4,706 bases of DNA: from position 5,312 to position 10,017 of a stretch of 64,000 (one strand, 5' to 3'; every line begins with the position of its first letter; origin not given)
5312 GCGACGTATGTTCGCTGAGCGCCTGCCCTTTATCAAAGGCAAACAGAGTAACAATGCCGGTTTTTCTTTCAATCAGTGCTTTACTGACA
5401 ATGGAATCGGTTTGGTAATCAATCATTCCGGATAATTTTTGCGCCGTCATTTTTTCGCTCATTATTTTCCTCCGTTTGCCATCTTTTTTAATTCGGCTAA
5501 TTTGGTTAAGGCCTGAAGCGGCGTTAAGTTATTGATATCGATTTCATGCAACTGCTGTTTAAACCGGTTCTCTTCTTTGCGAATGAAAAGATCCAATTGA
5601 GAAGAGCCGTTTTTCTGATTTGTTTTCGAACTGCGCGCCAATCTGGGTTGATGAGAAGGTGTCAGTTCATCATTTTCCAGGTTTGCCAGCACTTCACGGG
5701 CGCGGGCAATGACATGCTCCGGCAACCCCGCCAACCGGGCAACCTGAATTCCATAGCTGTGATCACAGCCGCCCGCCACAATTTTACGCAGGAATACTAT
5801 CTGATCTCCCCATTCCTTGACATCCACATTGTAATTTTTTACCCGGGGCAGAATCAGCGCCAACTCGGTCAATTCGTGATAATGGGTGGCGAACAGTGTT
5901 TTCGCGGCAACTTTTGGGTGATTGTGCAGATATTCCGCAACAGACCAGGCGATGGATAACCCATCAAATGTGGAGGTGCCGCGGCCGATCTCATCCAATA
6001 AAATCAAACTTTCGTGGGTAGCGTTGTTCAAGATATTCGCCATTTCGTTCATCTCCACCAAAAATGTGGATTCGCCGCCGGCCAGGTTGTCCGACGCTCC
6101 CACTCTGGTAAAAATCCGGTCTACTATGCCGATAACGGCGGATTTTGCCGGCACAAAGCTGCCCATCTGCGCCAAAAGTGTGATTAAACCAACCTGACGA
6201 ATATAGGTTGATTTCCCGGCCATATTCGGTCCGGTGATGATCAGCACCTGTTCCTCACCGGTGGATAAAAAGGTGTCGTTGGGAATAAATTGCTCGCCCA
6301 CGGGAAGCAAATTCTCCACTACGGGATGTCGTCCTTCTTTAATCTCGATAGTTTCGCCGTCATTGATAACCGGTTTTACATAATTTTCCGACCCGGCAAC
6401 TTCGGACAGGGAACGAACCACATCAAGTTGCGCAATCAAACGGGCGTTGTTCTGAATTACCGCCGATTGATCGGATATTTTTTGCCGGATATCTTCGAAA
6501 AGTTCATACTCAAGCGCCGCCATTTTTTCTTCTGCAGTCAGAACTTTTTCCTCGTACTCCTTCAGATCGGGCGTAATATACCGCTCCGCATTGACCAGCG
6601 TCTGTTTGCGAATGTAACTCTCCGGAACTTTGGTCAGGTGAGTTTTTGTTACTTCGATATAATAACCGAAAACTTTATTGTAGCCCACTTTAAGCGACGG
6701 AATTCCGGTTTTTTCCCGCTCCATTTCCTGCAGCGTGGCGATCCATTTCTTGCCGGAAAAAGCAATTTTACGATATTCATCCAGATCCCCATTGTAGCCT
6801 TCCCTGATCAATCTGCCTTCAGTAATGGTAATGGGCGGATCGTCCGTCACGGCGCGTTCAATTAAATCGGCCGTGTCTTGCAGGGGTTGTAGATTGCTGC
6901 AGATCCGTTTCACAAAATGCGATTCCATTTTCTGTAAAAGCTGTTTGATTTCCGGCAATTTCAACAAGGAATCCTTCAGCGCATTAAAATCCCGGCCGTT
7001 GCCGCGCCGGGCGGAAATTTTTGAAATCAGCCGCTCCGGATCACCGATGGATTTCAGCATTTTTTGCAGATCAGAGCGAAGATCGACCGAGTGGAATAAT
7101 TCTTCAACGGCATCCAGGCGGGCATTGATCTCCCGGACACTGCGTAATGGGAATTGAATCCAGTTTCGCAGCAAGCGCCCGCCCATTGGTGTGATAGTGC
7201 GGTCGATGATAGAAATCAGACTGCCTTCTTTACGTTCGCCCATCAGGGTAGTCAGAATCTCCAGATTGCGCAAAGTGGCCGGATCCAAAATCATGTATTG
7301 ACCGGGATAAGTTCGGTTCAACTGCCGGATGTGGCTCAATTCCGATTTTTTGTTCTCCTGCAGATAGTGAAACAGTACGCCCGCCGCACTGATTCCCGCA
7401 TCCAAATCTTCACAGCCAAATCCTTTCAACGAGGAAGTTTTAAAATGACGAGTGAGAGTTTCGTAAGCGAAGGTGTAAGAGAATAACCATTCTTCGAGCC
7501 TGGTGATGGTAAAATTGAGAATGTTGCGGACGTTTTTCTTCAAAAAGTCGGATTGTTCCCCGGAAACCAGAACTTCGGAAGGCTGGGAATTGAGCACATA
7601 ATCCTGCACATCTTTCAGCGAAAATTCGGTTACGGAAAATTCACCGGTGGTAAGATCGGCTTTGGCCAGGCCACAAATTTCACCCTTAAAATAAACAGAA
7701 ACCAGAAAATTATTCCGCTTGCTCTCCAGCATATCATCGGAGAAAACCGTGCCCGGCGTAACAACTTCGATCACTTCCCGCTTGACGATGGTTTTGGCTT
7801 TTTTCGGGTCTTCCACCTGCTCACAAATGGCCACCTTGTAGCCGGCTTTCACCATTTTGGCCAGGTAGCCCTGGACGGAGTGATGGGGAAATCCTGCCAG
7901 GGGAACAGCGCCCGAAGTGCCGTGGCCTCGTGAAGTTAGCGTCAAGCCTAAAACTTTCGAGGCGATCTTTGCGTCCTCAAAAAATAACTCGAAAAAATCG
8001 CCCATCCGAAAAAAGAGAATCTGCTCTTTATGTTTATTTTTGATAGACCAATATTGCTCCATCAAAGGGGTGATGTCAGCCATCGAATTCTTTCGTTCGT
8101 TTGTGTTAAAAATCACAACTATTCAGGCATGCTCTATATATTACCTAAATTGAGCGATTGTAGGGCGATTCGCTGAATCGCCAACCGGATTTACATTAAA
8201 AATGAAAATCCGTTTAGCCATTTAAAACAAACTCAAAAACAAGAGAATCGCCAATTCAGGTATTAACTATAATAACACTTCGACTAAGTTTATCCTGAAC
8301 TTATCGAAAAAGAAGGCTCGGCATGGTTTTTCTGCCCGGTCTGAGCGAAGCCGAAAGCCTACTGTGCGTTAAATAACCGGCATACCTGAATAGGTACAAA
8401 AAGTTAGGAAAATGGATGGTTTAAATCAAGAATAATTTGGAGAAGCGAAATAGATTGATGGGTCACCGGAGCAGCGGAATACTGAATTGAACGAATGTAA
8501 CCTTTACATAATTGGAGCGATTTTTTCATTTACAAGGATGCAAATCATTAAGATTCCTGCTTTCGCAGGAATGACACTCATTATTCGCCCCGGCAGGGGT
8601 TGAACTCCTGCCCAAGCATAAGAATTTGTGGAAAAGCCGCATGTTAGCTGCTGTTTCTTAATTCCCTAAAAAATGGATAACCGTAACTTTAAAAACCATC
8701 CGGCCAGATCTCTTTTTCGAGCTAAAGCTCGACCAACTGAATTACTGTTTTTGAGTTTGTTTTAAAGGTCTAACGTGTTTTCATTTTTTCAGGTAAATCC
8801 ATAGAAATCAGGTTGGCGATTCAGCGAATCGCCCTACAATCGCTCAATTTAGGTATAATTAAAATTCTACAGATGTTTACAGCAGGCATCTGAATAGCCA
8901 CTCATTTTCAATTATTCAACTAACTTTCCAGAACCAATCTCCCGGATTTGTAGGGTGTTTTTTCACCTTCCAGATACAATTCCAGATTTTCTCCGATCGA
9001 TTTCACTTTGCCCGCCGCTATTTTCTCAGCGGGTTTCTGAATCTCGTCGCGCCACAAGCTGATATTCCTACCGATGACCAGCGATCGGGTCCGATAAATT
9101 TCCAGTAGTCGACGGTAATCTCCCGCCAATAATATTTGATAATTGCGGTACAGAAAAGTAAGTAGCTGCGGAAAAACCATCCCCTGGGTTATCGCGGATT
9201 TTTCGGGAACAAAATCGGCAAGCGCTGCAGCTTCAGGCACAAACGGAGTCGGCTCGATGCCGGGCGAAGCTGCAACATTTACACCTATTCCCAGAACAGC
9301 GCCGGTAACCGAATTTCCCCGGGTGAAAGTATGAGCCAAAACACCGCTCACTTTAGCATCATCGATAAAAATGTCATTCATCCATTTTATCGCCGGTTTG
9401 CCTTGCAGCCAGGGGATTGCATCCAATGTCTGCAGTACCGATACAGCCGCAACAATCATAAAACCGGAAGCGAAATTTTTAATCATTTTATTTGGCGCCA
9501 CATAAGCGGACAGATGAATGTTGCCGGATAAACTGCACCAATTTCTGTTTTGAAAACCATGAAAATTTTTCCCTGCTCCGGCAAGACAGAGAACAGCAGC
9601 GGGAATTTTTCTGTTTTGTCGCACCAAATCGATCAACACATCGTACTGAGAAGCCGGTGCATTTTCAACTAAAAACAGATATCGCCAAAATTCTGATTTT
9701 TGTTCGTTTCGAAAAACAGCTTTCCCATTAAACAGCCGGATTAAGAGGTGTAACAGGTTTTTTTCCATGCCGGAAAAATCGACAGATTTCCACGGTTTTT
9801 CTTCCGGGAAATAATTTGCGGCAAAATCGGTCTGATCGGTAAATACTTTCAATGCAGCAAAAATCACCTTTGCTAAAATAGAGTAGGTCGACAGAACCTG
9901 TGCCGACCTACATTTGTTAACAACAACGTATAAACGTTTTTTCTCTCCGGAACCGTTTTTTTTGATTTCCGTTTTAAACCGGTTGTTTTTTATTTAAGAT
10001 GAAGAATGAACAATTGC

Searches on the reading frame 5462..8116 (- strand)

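Call 18: search_protein_families(library=ncbifam, proteins=[window:5462-8116:-], max_evalue=1e-10)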
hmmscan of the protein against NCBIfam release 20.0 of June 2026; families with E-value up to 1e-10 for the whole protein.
window:5462-8116:- (884 aa): 4 families
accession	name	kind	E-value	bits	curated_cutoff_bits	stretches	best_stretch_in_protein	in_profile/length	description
NF003810.1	PRK05399.1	equivalog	0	1102.7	480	1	16-814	2-793/793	DNA mismatch repair protein MutS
TIGR01070.1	mutS1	equivalog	0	1030.8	641.7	1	16-878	2-840/840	DNA mismatch repair protein MutS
NF052383.1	ATPase_KamC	equivalog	8.4e-61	206.3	300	1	307-751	12-433/508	lysine 5,6-aminomutase reactivase ATPase KamC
TIGR01069.2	mutS2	equivalog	3.4e-52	177.8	400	1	513-858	222-559/790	endonuclease MutS2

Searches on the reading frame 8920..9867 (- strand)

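Call 18: search_protein_families(library=ncbifam, proteins=[window:8920-9867:-], max_evalue=1e-10)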
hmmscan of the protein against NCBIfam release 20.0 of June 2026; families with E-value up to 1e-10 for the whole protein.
window:8920-9867:- (315 aa): 6 families
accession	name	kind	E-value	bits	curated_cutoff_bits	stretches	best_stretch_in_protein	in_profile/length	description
TIGR00121.1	birA_ligase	equivalog_domain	7.5e-22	78.1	83.1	1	79-302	16-221/235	biotin--[acetyl-CoA-carboxylase] ligase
NF008846.0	PRK11886.1-1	equivalog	1.7e-18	67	353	1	85-315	95-310/312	bifunctional biotin--[acetyl-CoA-carboxylase] ligase/biotin operon repressor BirA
NF006206.0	PRK08330.1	equivalog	3.5e-18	65.8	311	1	98-303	43-228/243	biotin--protein ligase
NF008847.0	PRK11886.1-2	equivalog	5.7e-13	48.9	293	1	84-201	97-212/320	bifunctional biotin--[acetyl-CoA-carboxylase] ligase/biotin operon repressor BirA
NF005405.0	PRK06955.1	equivalog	1.7e-11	43.8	312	1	79-202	53-177/300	biotin--[acetyl-CoA-carboxylase] ligase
NF008848.0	PRK11886.1-3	equivalog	2.3e-11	43.3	362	1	56-311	73-313/319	bifunctional biotin--[acetyl-CoA-carboxylase] ligase/biotin operon repressor BirA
